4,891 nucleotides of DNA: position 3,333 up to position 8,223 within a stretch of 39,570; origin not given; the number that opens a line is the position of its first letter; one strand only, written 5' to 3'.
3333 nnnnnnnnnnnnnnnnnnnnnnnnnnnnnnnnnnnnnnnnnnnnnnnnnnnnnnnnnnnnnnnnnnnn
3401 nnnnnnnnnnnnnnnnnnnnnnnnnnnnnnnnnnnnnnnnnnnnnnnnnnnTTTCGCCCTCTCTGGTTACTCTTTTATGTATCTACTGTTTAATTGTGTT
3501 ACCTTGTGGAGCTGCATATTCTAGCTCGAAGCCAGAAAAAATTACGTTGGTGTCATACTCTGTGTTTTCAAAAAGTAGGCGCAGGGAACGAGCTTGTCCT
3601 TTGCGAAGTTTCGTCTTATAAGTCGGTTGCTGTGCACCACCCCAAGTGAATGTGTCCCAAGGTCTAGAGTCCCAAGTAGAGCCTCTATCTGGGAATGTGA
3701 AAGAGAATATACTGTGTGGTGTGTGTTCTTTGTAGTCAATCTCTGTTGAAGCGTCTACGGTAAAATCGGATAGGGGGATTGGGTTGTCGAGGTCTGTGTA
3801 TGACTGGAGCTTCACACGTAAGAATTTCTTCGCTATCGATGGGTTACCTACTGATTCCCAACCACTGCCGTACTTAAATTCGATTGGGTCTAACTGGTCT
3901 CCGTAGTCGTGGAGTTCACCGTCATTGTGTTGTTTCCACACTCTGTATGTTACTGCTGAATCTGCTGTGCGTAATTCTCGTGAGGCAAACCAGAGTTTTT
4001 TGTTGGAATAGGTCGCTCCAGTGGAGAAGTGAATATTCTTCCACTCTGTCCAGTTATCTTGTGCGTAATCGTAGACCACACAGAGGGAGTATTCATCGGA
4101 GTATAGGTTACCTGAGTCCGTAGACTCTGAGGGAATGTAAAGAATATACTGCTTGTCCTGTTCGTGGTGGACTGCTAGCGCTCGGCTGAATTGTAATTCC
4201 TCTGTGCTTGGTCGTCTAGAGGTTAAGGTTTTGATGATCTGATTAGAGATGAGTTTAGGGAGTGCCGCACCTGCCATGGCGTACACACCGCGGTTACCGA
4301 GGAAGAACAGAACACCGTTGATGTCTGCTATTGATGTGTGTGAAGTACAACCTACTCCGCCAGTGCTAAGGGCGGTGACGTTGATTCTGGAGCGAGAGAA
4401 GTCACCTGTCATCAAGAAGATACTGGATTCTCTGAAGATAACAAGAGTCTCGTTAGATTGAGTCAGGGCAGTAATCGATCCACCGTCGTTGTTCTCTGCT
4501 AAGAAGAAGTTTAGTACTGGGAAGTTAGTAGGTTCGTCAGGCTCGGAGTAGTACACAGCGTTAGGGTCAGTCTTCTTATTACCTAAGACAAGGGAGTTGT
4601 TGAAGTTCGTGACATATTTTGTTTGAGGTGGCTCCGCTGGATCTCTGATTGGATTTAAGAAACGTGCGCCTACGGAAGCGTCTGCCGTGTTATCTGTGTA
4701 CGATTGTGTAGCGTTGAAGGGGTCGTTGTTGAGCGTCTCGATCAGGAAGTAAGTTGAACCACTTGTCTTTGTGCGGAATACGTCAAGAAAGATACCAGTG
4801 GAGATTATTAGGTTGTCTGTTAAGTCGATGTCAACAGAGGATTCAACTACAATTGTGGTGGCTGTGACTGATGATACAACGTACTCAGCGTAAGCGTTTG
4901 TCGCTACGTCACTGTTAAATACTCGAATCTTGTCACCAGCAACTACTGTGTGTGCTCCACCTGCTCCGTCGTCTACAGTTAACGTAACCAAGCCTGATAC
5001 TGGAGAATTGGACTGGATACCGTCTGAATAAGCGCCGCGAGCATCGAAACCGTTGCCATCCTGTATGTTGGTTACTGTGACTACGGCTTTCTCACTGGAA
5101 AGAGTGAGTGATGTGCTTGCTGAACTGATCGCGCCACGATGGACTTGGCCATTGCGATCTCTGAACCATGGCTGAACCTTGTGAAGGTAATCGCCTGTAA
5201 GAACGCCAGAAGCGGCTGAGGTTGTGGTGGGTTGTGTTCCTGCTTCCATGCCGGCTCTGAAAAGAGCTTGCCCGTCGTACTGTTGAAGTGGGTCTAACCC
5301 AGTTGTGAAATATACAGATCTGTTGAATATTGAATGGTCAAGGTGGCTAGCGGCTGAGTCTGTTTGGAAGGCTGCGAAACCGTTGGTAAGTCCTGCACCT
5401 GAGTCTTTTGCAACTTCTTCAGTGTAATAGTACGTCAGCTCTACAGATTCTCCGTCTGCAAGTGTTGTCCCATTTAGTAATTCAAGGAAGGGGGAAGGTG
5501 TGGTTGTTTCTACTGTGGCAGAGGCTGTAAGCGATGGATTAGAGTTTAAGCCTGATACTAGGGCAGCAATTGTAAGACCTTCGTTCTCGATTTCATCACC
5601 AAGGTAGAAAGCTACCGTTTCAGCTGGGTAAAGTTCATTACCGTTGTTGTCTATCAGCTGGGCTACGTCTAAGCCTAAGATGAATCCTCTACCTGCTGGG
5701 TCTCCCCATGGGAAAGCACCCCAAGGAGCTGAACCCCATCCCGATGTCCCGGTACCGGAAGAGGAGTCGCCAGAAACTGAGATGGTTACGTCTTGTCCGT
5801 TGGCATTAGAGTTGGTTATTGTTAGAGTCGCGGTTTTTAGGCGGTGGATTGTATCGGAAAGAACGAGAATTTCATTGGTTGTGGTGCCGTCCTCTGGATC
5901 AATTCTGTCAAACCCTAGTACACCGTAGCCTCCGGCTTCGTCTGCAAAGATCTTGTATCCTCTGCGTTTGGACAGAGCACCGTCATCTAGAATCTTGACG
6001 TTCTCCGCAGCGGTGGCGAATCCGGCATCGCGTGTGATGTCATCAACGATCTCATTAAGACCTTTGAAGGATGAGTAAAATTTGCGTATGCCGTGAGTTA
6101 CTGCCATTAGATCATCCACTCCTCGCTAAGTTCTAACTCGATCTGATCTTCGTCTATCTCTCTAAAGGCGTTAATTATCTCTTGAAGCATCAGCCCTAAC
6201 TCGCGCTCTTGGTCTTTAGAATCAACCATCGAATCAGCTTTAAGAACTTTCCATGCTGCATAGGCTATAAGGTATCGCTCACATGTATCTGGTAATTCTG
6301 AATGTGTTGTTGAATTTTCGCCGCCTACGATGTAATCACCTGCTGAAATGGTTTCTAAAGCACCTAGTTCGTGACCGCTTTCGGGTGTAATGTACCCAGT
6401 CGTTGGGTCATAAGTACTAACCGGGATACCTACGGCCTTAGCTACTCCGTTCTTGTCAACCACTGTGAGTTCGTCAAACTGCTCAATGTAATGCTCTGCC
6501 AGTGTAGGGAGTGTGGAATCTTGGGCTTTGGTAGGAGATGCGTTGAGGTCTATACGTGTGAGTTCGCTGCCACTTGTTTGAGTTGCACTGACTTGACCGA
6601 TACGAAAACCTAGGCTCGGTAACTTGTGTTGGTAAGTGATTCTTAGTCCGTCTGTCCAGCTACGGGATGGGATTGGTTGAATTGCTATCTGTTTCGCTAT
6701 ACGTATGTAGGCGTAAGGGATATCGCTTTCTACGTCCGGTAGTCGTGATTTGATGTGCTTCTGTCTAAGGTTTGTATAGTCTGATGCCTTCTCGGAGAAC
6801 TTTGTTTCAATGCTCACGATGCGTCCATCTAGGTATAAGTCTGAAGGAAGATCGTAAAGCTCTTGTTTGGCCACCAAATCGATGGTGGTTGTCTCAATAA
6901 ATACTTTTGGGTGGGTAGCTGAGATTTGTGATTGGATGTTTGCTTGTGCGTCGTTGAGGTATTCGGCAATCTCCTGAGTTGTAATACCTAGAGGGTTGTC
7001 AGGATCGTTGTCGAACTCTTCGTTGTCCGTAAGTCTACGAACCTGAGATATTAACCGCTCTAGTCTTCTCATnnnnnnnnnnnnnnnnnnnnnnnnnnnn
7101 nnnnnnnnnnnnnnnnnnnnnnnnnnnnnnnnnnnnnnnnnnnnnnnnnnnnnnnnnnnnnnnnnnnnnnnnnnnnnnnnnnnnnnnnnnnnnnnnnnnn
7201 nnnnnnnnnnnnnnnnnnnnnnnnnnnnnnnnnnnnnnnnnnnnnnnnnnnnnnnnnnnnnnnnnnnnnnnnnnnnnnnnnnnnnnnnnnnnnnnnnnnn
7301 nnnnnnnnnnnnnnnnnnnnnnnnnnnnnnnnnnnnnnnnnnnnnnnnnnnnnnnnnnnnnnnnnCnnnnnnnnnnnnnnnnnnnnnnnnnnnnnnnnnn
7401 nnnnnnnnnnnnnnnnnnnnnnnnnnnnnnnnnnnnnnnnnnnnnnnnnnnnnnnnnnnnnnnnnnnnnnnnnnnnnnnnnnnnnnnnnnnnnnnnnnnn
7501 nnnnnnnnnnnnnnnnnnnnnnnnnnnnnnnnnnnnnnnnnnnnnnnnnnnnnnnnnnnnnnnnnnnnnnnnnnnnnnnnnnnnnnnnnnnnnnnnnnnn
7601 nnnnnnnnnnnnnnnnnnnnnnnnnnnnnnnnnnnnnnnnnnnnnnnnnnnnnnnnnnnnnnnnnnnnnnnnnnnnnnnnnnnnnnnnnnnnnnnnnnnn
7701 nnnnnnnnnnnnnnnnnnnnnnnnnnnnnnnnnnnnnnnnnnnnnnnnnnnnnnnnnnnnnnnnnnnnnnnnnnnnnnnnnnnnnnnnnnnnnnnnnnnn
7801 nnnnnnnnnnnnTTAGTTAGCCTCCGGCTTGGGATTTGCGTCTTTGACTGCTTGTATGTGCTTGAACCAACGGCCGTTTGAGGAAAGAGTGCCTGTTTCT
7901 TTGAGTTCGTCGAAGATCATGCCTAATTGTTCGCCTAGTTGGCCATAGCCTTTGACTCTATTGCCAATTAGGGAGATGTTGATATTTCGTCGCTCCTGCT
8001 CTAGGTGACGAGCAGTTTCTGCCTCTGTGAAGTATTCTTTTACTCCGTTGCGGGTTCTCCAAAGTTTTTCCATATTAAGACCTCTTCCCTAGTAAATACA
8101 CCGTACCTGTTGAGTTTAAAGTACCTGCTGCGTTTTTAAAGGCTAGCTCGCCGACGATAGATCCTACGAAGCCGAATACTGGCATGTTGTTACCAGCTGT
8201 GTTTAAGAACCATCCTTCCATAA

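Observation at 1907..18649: Seven copies of a fixed-geometry bipartite motif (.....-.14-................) precede every late/structural operon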

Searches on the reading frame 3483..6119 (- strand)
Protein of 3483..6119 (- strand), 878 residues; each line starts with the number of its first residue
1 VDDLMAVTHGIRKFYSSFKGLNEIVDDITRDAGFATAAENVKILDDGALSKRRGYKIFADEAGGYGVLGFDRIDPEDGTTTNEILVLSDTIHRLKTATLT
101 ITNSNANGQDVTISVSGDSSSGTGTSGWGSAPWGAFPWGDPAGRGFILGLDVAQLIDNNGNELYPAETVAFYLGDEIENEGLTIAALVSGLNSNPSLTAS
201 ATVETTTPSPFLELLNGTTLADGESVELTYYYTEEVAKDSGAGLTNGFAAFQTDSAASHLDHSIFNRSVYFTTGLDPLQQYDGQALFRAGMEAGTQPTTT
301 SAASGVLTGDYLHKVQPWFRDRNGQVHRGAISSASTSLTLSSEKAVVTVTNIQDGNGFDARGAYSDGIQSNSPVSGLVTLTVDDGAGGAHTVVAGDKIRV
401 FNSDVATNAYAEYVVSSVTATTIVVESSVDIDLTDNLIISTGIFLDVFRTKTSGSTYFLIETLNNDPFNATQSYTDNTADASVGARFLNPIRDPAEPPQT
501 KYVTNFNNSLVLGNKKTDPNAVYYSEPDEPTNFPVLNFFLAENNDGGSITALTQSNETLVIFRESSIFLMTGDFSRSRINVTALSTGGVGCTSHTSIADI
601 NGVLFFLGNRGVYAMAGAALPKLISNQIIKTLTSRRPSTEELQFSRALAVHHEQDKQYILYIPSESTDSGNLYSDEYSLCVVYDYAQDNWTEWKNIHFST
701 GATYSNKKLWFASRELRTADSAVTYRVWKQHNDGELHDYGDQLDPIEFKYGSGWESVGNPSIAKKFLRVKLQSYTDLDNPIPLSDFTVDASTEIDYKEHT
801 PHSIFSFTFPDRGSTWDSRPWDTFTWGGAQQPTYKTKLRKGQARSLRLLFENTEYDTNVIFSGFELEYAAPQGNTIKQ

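Call 6: search_protein_families(library=pfam, proteins=[window:3483-6119:-], max_evalue=0.01)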
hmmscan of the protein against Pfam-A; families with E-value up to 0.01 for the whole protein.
window:3483-6119:- (878 aa): 0 families

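Call 7: search_protein_families(library=phrogs, proteins=[window:3483-6119:-], max_evalue=0.001)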
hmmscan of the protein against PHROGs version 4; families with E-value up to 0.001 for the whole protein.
window:3483-6119:- (878 aa): 3 families
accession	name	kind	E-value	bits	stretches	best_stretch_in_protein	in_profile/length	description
phrog_3287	-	head and packaging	1.2e-19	71.6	1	447-732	93-385/524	virion structural protein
phrog_5107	-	lysis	3.1e-16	59.9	1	391-869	113-528/533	amidase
phrog_511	-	head and packaging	1.6e-15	57.6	1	448-656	516-714/862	internal virion protein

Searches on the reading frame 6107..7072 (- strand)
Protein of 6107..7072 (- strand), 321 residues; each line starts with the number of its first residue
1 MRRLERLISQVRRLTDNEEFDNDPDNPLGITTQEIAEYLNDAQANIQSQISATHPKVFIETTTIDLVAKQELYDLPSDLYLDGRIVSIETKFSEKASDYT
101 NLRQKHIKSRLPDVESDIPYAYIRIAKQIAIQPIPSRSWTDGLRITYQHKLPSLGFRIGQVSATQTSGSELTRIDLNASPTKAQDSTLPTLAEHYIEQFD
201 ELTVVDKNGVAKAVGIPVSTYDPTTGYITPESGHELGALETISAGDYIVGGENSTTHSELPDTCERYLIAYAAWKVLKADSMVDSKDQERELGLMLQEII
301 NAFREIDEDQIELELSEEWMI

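Call 22: search_protein_families(library=phrogs, proteins=[window:6107-7072:-], max_evalue=0.001)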
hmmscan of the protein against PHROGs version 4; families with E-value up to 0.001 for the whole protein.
window:6107-7072:- (321 aa): 1 family
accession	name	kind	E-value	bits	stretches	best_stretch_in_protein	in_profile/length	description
phrog_399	-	head and packaging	4.6e-05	24.1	1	3-80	3-70/220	structural protein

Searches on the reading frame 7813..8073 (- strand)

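Call 23: search_protein_families(library=phrogs, proteins=[window:7813-8073:-], max_evalue=0.001)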
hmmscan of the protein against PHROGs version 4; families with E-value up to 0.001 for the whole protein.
window:7813-8073:- (86 aa): 4 families
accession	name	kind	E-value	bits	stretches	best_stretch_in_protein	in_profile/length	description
phrog_9114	-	unknown function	2.1e-09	39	1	20-83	45-102/103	-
phrog_1787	-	unknown function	3e-07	32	1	38-83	70-116/116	-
phrog_8886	-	unknown function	4e-06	27.8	1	19-84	92-159/159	-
phrog_2687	-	unknown function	0.00071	21.1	1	18-84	8-72/73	-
